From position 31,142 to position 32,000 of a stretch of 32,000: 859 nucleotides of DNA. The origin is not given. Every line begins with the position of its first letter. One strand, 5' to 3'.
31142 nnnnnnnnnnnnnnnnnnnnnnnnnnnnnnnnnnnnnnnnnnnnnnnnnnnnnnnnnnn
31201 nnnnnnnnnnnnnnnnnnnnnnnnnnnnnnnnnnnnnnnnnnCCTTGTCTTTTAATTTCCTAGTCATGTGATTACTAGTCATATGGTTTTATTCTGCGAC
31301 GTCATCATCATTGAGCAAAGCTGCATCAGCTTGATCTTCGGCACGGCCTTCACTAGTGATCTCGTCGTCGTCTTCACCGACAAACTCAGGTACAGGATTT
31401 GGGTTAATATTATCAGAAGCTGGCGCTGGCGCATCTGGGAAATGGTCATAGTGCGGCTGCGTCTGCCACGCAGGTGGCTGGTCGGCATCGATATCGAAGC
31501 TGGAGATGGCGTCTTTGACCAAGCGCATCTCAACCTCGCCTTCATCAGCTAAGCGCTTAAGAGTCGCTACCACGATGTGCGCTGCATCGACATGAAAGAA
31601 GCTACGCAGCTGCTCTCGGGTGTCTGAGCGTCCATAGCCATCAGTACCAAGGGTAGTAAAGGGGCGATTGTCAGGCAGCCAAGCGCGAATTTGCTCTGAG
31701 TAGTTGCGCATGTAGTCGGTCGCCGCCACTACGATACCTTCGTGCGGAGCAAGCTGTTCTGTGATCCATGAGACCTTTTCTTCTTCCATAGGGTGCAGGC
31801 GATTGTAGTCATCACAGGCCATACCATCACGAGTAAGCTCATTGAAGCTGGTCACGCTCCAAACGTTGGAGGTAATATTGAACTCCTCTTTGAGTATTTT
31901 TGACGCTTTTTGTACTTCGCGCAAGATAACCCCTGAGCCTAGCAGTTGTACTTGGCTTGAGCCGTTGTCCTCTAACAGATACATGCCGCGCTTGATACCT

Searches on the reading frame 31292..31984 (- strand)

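Call 64: search_protein_families(library=pfam, proteins=[window:31292-31984:-], max_evalue=0.00001)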
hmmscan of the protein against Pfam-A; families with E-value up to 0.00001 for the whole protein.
window:31292-31984:- (231 aa): 1 family
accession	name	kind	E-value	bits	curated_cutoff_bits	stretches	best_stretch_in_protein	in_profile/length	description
PF22613.1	Transketolase_C_1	-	6.9e-19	68.6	27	1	1-133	2-113/113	Transketolase-like TK C-terminal domain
